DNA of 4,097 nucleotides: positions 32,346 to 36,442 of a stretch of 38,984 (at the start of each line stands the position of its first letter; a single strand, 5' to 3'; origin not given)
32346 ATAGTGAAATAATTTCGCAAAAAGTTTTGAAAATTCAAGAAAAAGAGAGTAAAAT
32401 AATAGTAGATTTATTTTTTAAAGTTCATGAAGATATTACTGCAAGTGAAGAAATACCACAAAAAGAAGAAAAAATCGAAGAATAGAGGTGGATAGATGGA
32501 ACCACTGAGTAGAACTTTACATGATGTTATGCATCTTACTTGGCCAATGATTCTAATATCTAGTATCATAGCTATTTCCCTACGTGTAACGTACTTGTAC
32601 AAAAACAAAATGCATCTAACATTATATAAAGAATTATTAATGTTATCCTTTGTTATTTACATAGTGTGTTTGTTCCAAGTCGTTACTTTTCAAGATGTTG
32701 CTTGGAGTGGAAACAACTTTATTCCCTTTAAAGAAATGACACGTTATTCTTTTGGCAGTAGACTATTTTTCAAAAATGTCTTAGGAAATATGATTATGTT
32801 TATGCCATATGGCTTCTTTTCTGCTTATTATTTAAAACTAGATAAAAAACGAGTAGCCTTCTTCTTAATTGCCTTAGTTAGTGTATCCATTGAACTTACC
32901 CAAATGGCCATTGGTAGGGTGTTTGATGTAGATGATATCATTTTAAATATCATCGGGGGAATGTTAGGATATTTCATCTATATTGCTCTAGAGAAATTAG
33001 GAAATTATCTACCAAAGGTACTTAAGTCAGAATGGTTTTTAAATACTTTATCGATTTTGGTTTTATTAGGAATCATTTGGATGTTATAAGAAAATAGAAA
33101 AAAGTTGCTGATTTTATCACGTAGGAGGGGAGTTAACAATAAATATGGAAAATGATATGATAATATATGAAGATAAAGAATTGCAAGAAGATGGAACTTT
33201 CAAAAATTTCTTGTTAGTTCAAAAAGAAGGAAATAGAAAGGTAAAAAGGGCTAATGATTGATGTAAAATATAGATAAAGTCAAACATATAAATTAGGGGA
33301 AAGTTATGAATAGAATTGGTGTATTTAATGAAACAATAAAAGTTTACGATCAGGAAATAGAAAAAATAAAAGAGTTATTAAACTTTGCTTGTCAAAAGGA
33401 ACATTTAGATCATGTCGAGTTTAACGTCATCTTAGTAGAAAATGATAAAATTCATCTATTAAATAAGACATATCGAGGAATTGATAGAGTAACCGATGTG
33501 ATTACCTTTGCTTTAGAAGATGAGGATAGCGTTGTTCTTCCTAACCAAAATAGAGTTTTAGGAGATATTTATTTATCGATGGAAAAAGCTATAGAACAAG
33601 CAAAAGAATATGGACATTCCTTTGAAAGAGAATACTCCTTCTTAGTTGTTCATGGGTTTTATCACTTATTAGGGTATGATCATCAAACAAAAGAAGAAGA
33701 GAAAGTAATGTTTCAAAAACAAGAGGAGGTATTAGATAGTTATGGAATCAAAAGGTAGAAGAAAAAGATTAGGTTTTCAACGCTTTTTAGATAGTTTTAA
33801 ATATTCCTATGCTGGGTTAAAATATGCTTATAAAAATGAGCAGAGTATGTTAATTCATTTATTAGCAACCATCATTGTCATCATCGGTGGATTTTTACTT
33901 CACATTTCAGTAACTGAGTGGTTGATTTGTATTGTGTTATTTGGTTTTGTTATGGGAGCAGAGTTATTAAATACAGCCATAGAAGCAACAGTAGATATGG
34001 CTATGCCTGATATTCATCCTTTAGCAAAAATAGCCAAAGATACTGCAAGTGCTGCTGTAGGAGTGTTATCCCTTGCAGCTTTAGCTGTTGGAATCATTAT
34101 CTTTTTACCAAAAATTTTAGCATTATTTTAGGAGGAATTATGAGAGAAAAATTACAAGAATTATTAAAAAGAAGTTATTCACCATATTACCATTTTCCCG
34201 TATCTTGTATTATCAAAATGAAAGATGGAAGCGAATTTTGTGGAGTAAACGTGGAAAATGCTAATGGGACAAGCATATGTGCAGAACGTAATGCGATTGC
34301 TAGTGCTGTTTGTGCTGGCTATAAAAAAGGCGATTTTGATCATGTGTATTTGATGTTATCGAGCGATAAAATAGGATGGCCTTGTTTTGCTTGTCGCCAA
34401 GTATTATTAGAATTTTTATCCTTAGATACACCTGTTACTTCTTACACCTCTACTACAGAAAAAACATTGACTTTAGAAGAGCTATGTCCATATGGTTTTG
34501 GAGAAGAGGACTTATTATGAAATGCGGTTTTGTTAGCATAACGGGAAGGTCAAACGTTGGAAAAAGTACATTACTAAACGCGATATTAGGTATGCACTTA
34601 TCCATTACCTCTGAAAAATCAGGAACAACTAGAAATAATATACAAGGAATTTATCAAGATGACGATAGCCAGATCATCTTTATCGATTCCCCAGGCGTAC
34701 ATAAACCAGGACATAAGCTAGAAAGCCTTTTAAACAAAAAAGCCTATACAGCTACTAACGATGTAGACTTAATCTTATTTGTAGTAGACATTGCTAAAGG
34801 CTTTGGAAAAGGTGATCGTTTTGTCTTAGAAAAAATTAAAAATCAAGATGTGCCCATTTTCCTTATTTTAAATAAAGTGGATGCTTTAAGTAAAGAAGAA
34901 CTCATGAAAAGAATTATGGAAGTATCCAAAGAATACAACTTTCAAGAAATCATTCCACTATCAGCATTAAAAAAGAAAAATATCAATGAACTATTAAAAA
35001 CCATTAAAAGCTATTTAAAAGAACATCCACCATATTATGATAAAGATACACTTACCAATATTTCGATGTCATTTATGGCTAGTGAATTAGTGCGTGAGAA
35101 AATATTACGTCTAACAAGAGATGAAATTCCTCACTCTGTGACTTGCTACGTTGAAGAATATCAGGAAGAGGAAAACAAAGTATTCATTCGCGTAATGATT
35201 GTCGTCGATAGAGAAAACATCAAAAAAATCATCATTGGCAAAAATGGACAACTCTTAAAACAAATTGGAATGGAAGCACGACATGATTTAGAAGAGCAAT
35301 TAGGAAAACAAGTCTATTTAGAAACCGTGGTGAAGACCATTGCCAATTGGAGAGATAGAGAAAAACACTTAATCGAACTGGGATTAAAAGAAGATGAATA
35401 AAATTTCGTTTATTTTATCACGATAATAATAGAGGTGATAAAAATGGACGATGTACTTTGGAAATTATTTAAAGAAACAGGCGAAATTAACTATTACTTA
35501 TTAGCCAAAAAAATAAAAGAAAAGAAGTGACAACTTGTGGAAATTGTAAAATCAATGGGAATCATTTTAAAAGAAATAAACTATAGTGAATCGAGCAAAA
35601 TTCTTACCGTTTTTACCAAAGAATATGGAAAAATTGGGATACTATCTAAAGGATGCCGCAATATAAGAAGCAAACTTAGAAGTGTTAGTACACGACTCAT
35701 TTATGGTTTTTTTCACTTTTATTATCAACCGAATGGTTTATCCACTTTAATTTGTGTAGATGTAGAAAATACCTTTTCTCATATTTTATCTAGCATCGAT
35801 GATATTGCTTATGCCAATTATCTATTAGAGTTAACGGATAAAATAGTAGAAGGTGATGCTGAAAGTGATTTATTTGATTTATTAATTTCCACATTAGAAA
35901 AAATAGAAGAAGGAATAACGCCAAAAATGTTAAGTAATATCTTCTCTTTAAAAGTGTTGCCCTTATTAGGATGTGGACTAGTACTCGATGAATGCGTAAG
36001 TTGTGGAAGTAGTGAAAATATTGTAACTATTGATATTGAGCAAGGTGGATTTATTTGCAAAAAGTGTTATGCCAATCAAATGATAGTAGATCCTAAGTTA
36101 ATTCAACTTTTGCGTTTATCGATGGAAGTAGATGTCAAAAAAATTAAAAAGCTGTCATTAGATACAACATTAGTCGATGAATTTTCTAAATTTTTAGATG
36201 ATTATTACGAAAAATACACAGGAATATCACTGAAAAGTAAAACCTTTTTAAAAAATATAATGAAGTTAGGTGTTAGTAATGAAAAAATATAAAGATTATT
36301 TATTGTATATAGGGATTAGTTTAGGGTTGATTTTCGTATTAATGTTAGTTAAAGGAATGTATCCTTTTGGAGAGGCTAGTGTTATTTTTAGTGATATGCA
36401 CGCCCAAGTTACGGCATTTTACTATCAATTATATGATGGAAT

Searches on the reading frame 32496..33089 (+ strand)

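Call 64: search_protein_families(library=pfam, proteins=[window:32496-33089:+], max_evalue=0.00001)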
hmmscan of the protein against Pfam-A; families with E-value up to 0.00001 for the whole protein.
window:32496-33089:+ (197 aa): 1 family
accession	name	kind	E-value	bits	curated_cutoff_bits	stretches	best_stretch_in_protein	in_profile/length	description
PF04892.17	VanZ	-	8.4e-23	81.8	30.1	1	52-164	1-124/126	VanZ like family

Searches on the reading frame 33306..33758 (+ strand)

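Call 64: search_protein_families(library=pfam, proteins=[window:33306-33758:+], max_evalue=0.00001)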
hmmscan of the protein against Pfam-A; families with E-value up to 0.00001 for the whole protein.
window:33306-33758:+ (150 aa): 1 family
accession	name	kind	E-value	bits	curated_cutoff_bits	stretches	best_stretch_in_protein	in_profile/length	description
PF02130.23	YbeY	-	7.8e-42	142.6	25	1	17-145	7-128/129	Endoribonuclease YbeY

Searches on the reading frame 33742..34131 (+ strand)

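Call 64: search_protein_families(library=pfam, proteins=[window:33742-34131:+], max_evalue=0.00001)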
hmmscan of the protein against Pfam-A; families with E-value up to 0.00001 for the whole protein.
window:33742-34131:+ (129 aa): 1 family
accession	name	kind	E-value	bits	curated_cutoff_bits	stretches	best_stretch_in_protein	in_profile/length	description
PF01219.24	DAGK_prokar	-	4.9e-35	119.9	22.3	1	20-121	1-102/102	Prokaryotic diacylglycerol kinase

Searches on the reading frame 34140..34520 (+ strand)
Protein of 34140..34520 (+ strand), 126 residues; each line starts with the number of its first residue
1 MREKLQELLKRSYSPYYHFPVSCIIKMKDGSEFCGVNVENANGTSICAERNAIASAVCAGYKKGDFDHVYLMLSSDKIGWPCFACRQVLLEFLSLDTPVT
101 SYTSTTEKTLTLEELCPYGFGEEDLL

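Call 64: search_protein_families(library=pfam, proteins=[window:34140-34520:+], max_evalue=0.00001)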
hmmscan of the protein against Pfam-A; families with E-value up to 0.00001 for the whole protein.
window:34140-34520:+ (126 aa): 1 family
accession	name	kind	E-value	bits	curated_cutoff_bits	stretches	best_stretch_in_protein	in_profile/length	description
PF00383.29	dCMP_cyt_deam_1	-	6.5e-11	42.5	25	1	4-92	10-93/102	Cytidine and deoxycytidylate deaminase zinc-binding region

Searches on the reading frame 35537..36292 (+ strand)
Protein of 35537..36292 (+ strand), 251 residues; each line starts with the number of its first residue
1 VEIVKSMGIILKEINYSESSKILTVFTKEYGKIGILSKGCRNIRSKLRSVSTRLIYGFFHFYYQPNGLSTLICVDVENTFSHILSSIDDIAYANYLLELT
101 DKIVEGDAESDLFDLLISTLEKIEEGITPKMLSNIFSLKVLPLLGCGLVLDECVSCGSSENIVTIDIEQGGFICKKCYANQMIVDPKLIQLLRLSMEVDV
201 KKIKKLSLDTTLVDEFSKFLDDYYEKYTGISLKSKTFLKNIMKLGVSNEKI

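Call 64: search_protein_families(library=pfam, proteins=[window:35537-36292:+], max_evalue=0.00001)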
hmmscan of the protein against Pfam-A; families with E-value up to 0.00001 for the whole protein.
window:35537-36292:+ (251 aa): 2 families
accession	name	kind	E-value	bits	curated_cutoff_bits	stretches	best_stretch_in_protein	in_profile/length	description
PF02565.21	RecO_C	-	1.1e-29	103.6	22.1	1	85-235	2-156/157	Recombination protein O C terminal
PF11967.14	RecO_N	-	6.4e-16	58.6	27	1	1-76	1-76/80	Recombination protein O N terminal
